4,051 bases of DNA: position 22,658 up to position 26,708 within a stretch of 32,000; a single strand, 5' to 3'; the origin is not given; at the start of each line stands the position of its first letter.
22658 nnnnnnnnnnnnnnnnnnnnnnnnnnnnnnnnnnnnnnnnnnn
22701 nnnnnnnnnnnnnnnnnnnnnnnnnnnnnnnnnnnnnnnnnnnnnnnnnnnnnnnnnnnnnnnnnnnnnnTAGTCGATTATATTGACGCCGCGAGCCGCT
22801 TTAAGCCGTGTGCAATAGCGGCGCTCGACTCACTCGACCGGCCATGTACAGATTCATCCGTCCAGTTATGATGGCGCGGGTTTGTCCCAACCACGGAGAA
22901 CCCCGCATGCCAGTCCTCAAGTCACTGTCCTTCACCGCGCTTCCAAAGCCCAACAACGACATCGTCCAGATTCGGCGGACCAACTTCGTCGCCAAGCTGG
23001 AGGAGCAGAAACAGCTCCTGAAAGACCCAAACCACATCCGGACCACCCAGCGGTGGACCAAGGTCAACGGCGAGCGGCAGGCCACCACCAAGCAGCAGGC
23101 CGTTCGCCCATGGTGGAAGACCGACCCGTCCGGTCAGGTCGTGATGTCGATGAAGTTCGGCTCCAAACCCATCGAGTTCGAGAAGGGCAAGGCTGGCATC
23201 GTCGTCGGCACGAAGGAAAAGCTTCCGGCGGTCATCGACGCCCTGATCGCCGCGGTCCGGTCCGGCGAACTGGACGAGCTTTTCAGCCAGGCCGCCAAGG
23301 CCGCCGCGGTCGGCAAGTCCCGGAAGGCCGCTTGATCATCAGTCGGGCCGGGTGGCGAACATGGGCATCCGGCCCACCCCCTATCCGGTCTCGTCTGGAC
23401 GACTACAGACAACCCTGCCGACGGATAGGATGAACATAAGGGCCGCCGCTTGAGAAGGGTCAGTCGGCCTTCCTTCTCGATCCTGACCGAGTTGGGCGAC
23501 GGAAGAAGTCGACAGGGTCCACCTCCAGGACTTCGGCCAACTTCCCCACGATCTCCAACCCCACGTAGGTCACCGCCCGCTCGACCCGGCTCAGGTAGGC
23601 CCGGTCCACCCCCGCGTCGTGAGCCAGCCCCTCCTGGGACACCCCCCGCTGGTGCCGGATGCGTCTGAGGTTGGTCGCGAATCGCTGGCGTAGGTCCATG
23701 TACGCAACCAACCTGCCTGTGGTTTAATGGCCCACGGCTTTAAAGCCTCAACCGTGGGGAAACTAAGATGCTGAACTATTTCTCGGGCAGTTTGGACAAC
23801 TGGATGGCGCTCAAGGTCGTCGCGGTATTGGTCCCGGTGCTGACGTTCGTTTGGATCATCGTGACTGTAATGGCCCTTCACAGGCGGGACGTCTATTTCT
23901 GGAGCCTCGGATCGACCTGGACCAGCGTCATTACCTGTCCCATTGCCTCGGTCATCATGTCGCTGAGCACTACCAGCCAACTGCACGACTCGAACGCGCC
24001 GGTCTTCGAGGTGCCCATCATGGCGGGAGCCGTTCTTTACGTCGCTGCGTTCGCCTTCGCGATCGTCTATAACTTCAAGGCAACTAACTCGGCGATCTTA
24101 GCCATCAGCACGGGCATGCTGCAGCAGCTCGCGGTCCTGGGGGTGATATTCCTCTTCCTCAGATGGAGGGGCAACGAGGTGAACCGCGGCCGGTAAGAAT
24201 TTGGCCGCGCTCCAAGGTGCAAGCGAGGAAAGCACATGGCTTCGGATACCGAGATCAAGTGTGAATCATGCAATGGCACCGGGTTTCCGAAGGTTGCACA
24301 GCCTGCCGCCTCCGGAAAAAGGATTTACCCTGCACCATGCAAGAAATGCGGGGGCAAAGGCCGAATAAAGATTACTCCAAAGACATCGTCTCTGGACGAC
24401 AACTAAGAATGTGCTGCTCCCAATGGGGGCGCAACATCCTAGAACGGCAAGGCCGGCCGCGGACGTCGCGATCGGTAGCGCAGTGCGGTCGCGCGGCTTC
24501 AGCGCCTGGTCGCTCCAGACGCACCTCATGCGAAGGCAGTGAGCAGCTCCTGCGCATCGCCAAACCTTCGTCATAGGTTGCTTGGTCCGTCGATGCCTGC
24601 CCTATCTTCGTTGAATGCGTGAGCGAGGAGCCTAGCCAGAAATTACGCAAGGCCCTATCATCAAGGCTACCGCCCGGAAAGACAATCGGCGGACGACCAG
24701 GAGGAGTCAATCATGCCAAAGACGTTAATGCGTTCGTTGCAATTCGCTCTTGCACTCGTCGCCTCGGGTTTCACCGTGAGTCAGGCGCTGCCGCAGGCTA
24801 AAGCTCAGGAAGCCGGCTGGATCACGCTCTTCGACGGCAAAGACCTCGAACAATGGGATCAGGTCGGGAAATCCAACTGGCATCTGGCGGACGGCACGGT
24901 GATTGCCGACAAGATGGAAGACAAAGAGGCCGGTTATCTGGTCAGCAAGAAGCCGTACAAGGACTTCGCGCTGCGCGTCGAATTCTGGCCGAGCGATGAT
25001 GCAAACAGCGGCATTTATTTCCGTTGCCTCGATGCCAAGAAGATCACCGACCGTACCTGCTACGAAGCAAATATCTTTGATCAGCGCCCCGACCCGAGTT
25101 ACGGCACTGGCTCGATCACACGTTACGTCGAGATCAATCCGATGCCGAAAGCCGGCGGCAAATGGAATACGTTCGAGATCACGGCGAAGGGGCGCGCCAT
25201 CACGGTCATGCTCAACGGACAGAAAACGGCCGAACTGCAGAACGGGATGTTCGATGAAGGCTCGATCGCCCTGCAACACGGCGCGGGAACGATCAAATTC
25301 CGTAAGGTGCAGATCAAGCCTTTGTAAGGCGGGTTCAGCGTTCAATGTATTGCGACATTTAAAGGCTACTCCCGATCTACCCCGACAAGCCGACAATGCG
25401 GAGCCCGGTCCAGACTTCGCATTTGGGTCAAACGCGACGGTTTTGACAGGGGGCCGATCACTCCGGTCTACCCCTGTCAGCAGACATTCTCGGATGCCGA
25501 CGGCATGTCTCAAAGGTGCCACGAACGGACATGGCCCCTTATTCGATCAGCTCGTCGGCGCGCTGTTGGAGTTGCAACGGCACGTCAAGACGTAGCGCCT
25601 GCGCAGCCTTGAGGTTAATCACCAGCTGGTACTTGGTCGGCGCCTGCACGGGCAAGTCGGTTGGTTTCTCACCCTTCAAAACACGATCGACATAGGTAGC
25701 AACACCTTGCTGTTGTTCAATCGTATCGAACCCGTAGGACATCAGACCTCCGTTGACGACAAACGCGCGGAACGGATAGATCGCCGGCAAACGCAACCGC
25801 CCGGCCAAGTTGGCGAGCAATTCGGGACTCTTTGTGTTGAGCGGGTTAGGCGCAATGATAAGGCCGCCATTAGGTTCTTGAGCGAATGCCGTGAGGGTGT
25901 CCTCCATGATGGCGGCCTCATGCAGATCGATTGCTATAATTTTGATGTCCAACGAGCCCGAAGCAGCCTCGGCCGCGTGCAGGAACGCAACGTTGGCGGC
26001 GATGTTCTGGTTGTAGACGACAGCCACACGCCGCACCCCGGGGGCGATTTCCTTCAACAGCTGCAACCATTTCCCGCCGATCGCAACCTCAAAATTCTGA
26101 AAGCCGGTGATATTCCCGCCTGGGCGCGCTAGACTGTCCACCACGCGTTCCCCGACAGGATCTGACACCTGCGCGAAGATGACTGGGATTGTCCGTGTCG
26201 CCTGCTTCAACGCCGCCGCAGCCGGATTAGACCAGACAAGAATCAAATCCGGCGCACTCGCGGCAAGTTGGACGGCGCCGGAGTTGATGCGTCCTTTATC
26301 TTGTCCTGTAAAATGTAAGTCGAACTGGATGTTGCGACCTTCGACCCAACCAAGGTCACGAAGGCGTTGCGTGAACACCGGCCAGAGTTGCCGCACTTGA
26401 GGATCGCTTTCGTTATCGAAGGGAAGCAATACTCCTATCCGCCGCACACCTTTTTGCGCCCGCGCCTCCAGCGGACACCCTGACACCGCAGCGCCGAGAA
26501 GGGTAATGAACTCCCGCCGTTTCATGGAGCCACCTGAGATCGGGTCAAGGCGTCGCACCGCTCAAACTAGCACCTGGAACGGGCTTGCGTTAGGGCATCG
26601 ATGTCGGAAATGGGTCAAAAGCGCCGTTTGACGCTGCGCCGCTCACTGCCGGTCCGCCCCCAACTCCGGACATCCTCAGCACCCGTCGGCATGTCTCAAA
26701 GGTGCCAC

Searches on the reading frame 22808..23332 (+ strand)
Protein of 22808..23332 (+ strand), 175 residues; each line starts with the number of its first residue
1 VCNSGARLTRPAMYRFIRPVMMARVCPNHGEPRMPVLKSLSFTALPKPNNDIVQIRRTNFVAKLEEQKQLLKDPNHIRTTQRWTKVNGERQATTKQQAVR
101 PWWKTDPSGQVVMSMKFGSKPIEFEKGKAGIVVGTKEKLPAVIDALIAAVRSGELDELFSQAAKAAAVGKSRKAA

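Call 3: search_protein_families(library=pfam, proteins=[window:22808-23332:+], max_evalue=1)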
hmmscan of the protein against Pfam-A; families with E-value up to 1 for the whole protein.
window:22808-23332:+ (175 aa): 3 families
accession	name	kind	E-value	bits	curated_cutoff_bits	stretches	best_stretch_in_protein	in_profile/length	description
PF20346.3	DUF6641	-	3.7e-06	27.4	27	1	53-156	36-140/143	Family of unknown function (DUF6641)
PF09250.16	Prim-Pol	-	0.13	13.2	22.8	1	86-112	24-50/158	Bifunctional DNA primase/polymerase, N-terminal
PF23545.1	Zn_ribbon_HMPTM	-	0.25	11.4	27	1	20-33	27-40/45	HMPTM N-terminal zinc ribbon domain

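Call 4: search_protein_families(library=ncbifam, proteins=[window:22808-23332:+], max_evalue=1)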
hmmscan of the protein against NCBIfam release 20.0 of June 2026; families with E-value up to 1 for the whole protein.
window:22808-23332:+ (175 aa): 0 families

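Call 6: search_protein_families(library=padloc, proteins=[window:22808-23332:+], max_evalue=1)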
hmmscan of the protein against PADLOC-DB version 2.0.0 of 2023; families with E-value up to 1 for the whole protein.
window:22808-23332:+ (175 aa): 0 families

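Call 7: search_protein_families(library=phrogs, proteins=[window:22808-23332:+], max_evalue=1)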
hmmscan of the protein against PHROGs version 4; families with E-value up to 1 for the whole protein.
window:22808-23332:+ (175 aa): 1 family
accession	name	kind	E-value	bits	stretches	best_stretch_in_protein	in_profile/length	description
phrog_31551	-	unknown function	1.1e-07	33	1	69-164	50-146/155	-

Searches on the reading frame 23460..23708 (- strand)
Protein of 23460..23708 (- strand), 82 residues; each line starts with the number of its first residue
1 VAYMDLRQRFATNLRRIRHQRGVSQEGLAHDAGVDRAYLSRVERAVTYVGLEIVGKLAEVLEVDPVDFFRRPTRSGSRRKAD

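Call 3: search_protein_families(library=pfam, proteins=[window:23460-23708:-], max_evalue=1)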
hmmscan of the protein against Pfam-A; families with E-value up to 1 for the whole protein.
window:23460-23708:- (82 aa): 7 families
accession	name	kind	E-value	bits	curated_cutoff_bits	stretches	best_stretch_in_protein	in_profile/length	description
PF13560.12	HTH_31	-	4e-12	46.7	27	1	10-66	2-59/64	Helix-turn-helix domain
PF01381.28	HTH_3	-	1.5e-11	44.6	23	1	14-68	1-55/55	Helix-turn-helix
PF13443.12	HTH_26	-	6.1e-07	30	22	1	13-71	1-60/63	Cro/C1-type HTH DNA-binding domain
PF12844.13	HTH_19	-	7.8e-05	23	30.2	1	13-70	3-60/64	Helix-turn-helix domain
PF01047.28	MarR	-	0.024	15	24.6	1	14-42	9-37/59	MarR family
PF13413.12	HTH_25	-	0.093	13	24.6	1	14-44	2-32/62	Helix-turn-helix domain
PF05733.16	Tenui_N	-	0.23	11.4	25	1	29-65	95-131/224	Tenuivirus/Phlebovirus nucleocapsid protein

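Call 4: search_protein_families(library=ncbifam, proteins=[window:23460-23708:-], max_evalue=1)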
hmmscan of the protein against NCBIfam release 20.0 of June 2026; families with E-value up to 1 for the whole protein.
window:23460-23708:- (82 aa): 17 families
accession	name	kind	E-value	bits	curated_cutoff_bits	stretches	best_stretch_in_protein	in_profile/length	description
NF038139.1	Reg_Aceta_RamB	equivalog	2.1e-06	26.7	700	1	12-71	5-63/465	acetate metabolism transcriptional regulator RamB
NF046032.1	TransRegSlrRBacil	equivalog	3.1e-06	27.3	250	1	15-69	7-62/149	HTH-type transcriptional regulator SlrR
TIGR03070.1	couple_hipB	subfamily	5.8e-06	26.2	71.65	1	10-61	3-54/58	type II toxin-antitoxin system Y4mF family antitoxin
NF041951.1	phage_RstR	subfamily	6.7e-06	26.3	80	1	9-63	2-56/108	RstR family transcriptional repressor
NF006015.0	PRK08154.1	subfamily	1e-05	24.9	204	1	8-69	29-90/314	anaerobic benzoate catabolism transcriptional regulator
NF003162.0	PRK04140.1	equivalog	0.00017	20.7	263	1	13-64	130-181/317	transcriptional regulator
NF047948.1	male_kill_WMK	equivalog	0.00027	20.5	300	1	9-70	162-223/300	WO male-killing family protein Wmk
NF041493.1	MobT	equivalog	0.0003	19.7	600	1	15-62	2-49/383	MobT family relaxase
NF010465.0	PRK13890.1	equivalog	0.00069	19.7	96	1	9-63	5-59/121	conjugal transfer protein TrbA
NF007408.0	PRK09943.1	equivalog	0.00082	19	211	1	12-75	10-73/185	HTH-type transcriptional regulator PuuR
TIGR00270.2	TIGR00270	equivalog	0.00095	19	110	1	4-63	70-129/159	multiprotein bridging factor aMBF1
NF007271.0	PRK09726.1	equivalog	0.0013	18.7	79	1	9-63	12-66/88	type II toxin-antitoxin system antitoxin HipB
NF041575.1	antitoxPezA_Strep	equivalog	0.0016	18.4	290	1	12-68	4-60/158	type II toxin-antitoxin system antitoxin PezA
NF058600.1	TransRegSco1979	equivalog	0.0072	15.4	350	1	10-64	9-63/280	Sco1979 family transcriptional regulator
NF041677.1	trans_regClgR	equivalog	0.018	15.1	170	1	6-63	5-62/113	transcriptional regulator ClgR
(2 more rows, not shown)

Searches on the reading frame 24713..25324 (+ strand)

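Call 39: search_protein_families(library=pfam, proteins=[window:24713-25324:+], max_evalue=0.01)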
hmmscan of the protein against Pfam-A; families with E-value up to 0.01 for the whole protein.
window:24713-25324:+ (204 aa): 1 family
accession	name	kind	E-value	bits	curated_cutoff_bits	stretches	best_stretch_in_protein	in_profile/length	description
PF06439.18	3keto-disac_hyd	-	6.2e-41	140.9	26.8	1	35-202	1-187/187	3-keto-disaccharide hydrolase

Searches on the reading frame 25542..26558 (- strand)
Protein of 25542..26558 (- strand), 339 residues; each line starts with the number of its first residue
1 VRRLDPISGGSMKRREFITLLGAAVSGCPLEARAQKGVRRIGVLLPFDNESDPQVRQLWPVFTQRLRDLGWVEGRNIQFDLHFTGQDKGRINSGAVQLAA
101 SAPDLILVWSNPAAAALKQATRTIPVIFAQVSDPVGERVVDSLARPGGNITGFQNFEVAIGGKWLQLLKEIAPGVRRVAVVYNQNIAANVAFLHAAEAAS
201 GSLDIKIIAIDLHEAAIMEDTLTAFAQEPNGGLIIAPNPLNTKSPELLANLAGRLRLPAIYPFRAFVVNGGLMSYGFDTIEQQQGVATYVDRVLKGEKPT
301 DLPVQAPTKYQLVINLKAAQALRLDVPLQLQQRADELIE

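Call 39: search_protein_families(library=pfam, proteins=[window:25542-26558:-], max_evalue=0.01)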
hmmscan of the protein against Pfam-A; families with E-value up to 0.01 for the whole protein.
window:25542-26558:- (339 aa): 1 family
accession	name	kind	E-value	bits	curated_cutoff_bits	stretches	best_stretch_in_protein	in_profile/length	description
PF04392.18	ABC_sub_bind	-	5e-41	141.3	25.9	1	63-337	21-292/293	ABC transporter substrate binding protein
